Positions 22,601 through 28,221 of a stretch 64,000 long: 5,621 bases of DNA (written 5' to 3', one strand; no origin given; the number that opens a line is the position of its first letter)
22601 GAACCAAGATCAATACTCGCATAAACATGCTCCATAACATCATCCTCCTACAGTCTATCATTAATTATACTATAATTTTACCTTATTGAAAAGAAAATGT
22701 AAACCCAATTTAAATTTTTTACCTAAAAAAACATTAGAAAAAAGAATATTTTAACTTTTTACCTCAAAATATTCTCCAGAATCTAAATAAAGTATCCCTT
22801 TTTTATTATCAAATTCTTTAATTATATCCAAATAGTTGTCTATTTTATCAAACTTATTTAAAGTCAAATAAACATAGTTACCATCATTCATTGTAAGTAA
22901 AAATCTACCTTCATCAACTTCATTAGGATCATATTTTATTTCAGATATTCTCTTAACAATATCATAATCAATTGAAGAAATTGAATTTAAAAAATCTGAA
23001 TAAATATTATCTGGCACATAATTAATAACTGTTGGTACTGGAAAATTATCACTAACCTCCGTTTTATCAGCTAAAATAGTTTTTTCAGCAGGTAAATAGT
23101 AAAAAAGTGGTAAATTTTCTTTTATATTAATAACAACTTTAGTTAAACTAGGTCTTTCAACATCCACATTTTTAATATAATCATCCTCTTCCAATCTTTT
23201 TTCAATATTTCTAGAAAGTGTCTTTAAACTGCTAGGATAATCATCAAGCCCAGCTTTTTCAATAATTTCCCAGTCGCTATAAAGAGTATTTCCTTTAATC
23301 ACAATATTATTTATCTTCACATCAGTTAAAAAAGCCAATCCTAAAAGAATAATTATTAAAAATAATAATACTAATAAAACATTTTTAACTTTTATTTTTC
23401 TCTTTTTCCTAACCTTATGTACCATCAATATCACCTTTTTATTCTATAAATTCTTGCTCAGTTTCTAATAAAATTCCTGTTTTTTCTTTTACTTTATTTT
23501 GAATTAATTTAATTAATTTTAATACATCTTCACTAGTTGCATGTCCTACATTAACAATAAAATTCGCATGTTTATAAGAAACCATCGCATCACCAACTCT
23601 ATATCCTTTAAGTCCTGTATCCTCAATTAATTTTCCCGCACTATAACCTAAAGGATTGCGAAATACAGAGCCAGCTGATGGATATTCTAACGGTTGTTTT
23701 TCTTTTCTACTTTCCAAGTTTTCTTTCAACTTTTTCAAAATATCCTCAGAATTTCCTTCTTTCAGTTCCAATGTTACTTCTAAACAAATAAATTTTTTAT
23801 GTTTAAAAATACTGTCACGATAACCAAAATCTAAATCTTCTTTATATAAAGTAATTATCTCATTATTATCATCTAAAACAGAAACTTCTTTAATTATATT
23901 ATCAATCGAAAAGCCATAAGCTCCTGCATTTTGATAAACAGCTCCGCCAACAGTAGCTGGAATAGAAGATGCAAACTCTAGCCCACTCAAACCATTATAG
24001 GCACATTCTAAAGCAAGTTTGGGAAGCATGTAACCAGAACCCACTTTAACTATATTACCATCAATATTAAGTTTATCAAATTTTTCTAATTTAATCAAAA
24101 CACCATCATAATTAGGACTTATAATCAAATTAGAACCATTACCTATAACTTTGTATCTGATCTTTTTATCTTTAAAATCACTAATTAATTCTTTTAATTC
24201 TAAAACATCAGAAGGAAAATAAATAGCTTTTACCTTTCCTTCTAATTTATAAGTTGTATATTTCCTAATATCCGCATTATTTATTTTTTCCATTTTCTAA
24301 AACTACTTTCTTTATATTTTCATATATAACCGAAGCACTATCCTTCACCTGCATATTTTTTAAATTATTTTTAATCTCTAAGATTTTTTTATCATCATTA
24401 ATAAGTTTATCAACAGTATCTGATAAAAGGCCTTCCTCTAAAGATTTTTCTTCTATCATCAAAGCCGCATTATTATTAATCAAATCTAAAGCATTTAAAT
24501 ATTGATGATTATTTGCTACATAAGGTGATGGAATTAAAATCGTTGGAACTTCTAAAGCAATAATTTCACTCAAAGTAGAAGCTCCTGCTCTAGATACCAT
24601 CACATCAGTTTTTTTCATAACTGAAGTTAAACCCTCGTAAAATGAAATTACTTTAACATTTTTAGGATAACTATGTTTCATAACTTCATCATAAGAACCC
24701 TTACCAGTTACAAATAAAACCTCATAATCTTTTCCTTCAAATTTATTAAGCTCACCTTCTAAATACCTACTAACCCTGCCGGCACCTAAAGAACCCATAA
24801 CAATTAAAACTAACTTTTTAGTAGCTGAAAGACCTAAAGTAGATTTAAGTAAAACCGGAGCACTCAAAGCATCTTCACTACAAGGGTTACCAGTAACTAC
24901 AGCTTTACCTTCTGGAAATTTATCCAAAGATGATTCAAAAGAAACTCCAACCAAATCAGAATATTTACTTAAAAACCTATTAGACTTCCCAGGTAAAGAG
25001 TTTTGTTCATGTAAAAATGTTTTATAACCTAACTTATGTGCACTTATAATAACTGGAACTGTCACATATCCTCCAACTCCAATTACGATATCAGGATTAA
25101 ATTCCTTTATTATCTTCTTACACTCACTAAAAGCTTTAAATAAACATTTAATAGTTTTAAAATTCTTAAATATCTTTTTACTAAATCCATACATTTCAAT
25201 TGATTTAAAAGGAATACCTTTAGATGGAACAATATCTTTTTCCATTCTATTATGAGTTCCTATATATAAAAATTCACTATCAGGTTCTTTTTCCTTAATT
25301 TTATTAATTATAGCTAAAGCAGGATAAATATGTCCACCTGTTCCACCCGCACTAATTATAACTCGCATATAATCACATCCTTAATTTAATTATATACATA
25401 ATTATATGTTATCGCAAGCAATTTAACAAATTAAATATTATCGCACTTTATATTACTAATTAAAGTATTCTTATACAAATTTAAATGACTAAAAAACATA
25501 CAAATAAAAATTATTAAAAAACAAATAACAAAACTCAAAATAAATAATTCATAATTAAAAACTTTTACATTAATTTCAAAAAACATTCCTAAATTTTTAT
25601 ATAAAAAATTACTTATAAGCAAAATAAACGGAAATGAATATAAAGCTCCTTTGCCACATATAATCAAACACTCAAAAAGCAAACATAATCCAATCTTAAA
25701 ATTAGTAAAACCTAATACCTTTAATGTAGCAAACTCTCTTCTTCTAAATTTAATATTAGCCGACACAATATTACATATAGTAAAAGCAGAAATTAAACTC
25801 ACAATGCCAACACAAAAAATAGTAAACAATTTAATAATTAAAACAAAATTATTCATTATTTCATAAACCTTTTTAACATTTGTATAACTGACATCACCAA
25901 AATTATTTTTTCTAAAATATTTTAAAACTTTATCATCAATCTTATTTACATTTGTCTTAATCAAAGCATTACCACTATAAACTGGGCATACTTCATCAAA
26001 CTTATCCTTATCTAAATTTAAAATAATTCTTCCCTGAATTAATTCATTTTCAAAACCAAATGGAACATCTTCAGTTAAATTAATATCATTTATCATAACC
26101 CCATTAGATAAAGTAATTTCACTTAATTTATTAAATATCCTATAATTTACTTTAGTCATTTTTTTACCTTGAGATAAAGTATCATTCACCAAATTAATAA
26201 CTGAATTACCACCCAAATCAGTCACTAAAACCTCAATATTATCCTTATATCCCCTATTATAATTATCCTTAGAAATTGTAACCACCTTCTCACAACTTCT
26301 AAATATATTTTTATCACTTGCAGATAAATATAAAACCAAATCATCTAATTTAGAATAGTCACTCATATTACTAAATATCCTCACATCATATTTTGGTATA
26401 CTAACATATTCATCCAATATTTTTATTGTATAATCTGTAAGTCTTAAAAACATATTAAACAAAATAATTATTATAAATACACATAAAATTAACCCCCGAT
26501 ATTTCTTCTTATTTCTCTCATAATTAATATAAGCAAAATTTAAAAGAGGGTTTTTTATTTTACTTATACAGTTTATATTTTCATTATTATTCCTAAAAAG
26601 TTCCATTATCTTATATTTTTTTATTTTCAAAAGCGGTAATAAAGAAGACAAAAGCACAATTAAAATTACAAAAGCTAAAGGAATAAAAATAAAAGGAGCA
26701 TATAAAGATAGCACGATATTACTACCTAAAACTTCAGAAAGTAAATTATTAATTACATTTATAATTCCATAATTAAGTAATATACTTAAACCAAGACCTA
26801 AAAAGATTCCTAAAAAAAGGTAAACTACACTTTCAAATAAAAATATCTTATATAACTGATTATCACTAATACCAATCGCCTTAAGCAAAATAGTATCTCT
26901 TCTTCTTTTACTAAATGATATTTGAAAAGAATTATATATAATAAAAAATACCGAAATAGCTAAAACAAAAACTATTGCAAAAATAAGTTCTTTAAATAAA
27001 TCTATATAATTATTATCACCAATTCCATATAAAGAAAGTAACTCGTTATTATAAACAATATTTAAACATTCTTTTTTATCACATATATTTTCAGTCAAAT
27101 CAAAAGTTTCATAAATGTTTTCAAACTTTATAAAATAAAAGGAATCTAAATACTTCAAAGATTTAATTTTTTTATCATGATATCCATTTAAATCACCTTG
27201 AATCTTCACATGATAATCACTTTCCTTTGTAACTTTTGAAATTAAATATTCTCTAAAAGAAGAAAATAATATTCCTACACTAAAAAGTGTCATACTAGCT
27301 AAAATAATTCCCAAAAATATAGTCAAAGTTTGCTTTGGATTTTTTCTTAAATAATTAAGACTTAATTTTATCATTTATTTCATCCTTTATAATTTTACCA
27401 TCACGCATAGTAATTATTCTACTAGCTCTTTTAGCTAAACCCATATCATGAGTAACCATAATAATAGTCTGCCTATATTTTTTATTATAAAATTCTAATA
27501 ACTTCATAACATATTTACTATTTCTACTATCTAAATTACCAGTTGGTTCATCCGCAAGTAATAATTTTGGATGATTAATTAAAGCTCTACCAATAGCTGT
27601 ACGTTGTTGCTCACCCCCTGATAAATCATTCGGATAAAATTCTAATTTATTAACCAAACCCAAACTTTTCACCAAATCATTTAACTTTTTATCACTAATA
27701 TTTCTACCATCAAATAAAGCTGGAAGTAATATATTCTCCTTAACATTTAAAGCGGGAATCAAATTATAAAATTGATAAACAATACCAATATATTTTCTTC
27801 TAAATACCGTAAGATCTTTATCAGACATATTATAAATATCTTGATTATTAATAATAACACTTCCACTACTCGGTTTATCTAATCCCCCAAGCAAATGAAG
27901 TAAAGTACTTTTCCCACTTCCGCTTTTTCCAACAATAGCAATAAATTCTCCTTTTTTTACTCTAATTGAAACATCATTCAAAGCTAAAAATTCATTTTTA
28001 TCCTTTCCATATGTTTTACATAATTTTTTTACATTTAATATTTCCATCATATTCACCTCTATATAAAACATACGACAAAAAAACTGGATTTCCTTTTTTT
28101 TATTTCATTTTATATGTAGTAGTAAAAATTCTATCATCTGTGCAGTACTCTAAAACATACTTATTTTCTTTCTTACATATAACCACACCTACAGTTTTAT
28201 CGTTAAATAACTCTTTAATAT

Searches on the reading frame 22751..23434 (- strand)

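Call 65: search_protein_families(library=pfam, proteins=[window:22751-23434:-], max_evalue=0.00001)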
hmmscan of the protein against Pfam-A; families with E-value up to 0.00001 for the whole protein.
window:22751-23434:- (227 aa): 1 family
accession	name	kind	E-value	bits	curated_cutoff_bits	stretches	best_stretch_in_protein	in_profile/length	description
PF08478.15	POTRA_1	-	8.3e-10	39.3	23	1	40-106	2-68/69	POTRA domain, FtsQ-type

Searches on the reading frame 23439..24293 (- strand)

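Call 66: search_protein_families(library=pfam, proteins=[window:23439-24293:-], max_evalue=0.00001)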
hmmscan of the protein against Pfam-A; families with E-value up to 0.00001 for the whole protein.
window:23439-24293:- (284 aa): 2 families
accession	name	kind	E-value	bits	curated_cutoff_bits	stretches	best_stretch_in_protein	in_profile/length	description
PF02873.21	MurB_C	-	7.9e-38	129.1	27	1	185-283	2-99/99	UDP-N-acetylenolpyruvoylglucosamine reductase, C-terminal domain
PF01565.28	FAD_binding_4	-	2.3e-22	79.6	26.4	1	22-149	2-138/139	FAD binding domain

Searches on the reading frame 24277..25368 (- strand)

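Call 66: search_protein_families(library=pfam, proteins=[window:24277-25368:-], max_evalue=0.00001)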
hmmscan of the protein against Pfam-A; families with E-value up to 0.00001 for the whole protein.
window:24277-25368:- (363 aa): 2 families
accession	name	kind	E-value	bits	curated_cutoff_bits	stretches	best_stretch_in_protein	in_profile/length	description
PF03033.26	Glyco_transf_28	-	4.5e-39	134.1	26.2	1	3-139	1-136/139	Glycosyltransferase family 28 N-terminal domain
PF04101.22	Glyco_tran_28_C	-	1.5e-33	116.6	22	1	187-346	2-164/166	Glycosyltransferase family 28 C-terminal domain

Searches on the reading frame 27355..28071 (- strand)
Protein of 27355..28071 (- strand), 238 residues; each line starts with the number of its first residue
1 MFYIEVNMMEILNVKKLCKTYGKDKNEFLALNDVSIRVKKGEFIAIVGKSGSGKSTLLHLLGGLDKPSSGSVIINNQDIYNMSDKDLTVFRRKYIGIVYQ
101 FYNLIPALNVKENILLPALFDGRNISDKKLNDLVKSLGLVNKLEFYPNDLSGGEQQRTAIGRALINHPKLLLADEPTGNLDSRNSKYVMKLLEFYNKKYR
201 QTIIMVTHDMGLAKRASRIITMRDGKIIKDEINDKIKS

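Call 66: search_protein_families(library=pfam, proteins=[window:27355-28071:-], max_evalue=0.00001)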
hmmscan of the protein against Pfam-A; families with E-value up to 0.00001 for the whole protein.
window:27355-28071:- (238 aa): 3 families
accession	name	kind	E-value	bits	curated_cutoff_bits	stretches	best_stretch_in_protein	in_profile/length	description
PF00005.33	ABC_tran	-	3e-34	119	25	1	31-177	1-136/137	ABC transporter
PF02463.25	SMC_N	-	6.5e-08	32.7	40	1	40-223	23-212/220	RecF/RecN/SMC N terminal domain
PF13304.12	AAA_21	-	1e-06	29.5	27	0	43-70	1-45/304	AAA domain, putative AbiEii toxin, Type IV TA system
